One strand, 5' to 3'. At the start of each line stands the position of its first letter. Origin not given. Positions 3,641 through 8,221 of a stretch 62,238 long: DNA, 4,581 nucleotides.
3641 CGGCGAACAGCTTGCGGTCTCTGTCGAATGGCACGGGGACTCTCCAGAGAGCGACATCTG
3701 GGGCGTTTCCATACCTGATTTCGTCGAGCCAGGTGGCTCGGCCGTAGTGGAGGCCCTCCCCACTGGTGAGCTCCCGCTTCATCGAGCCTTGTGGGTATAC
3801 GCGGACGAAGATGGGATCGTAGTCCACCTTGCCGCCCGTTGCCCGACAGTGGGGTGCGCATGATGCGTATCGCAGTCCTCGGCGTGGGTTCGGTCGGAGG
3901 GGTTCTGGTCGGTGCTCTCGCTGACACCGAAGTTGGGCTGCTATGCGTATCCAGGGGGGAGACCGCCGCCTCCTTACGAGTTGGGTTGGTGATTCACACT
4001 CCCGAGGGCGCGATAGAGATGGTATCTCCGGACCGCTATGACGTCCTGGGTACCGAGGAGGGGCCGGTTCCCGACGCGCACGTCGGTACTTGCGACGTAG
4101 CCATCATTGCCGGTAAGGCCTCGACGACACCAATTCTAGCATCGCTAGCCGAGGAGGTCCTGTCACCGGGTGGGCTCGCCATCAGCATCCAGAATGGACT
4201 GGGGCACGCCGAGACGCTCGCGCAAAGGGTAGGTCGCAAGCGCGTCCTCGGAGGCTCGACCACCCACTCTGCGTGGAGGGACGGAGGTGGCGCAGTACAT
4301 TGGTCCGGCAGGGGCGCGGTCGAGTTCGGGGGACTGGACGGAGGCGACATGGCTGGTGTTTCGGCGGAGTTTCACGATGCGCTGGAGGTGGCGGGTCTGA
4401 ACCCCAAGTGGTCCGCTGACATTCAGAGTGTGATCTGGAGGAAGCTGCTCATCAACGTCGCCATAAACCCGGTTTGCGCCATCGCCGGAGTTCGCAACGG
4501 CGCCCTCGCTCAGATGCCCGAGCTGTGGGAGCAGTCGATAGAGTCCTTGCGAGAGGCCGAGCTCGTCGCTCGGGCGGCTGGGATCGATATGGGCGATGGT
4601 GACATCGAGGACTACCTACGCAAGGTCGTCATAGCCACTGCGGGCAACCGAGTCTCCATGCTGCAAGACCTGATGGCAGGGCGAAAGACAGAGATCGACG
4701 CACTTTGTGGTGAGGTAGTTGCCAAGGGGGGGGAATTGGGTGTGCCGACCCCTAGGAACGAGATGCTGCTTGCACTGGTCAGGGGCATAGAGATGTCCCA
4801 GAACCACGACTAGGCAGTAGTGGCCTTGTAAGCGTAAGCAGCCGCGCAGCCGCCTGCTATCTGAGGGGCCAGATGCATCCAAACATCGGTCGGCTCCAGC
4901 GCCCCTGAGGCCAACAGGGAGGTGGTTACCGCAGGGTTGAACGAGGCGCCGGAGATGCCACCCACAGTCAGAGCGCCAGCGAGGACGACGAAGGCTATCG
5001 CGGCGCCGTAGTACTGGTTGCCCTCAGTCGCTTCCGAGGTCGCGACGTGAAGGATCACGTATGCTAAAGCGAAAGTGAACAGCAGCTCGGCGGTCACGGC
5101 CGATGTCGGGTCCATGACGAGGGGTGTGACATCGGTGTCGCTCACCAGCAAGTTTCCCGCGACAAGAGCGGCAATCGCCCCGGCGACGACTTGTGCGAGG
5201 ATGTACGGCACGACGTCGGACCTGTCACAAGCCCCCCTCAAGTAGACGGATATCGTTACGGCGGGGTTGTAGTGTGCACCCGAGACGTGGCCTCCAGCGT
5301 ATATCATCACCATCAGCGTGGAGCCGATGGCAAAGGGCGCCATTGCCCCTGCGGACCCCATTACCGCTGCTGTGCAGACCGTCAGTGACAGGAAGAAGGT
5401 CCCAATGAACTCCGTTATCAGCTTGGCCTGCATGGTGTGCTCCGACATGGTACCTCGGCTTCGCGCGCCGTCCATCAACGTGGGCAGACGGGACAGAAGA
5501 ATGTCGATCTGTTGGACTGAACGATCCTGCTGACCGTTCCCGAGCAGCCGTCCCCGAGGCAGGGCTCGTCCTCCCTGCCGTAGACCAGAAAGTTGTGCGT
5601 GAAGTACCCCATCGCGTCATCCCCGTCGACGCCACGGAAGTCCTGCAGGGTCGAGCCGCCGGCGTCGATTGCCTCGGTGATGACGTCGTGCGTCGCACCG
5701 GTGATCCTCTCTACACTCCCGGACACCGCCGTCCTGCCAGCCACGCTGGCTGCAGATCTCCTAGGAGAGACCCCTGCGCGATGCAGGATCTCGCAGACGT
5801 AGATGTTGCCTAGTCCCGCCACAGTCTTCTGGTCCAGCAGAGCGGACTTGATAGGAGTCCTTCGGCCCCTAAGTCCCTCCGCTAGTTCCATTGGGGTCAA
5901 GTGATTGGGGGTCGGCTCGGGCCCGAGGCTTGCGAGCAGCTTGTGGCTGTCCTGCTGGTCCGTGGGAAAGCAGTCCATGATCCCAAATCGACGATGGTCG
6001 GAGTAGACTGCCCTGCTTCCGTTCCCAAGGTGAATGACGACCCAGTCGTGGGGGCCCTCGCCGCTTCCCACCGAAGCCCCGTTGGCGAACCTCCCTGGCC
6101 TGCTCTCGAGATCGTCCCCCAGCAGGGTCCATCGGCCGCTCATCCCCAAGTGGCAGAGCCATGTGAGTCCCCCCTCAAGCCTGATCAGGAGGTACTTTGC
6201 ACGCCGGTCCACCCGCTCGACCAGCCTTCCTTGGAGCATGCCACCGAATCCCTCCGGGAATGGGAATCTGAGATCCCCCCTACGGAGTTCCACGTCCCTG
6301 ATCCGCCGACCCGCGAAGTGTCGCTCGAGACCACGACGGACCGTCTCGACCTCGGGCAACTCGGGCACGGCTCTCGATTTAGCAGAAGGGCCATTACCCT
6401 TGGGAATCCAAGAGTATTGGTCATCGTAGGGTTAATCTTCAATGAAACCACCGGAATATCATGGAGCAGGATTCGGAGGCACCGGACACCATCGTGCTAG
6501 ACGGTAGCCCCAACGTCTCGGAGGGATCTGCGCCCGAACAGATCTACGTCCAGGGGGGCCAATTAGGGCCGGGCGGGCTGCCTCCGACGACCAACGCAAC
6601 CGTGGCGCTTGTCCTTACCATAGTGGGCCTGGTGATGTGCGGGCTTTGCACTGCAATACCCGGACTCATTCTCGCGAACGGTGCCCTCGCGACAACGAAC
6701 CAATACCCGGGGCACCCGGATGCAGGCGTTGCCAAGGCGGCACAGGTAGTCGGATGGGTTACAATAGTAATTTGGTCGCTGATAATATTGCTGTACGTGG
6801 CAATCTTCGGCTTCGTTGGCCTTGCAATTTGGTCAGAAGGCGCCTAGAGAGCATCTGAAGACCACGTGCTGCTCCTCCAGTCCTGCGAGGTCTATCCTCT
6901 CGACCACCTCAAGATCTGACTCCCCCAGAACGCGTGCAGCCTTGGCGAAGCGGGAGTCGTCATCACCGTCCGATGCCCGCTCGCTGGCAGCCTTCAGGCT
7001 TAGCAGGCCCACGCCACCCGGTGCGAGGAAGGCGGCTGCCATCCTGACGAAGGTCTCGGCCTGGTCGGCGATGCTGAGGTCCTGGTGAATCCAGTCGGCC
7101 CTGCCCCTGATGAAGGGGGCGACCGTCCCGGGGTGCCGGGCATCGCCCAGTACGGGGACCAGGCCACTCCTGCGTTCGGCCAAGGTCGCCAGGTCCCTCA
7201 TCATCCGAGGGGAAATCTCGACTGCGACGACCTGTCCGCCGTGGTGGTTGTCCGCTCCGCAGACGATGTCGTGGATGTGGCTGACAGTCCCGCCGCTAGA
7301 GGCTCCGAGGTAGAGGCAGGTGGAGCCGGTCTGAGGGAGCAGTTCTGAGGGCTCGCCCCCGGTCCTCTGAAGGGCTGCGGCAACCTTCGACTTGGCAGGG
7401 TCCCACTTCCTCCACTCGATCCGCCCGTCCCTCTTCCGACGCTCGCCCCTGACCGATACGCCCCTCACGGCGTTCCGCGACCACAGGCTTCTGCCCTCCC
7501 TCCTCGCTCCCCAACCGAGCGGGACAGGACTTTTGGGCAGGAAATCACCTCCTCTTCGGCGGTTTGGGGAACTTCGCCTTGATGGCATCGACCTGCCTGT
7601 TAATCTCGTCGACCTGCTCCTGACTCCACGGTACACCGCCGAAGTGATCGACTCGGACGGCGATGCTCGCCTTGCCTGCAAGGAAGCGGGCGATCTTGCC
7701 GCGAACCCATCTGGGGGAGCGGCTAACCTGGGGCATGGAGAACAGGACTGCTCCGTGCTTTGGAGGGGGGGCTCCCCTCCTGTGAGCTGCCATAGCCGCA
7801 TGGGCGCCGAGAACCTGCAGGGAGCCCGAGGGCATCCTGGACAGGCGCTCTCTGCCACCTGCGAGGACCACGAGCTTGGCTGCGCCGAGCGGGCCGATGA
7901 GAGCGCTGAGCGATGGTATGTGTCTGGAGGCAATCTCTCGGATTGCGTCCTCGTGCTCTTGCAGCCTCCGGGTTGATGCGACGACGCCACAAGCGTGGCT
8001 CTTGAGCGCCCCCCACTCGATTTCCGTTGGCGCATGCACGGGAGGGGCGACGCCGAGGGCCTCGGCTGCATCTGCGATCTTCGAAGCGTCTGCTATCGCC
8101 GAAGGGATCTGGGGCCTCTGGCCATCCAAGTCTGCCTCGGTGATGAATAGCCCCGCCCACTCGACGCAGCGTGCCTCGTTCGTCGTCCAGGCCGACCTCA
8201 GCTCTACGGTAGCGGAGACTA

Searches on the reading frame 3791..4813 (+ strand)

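Call 65: search_protein_families(library=pfam, proteins=[window:3791-4813:+], max_evalue=0.00001)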
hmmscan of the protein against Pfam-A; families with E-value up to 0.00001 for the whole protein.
window:3791-4813:+ (340 aa): 2 families
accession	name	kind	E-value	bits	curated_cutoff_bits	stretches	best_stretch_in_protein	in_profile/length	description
PF08546.17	ApbA_C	-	2.5e-37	128.5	22.7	1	210-334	1-125/125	Ketopantoate reductase PanE/ApbA C terminal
PF02558.23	ApbA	-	3.8e-23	82.2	22.2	1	27-183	1-149/150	Ketopantoate reductase PanE/ApbA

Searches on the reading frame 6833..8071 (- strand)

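Call 65: search_protein_families(library=pfam, proteins=[window:6833-8071:-], max_evalue=0.00001)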
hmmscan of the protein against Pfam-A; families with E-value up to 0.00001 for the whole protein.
window:6833-8071:- (412 aa): 1 family
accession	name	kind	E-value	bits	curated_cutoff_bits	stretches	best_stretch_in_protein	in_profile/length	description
PF01269.23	Fibrillarin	-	1.8e-43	148.7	27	1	194-407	20-223/227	Fibrillarin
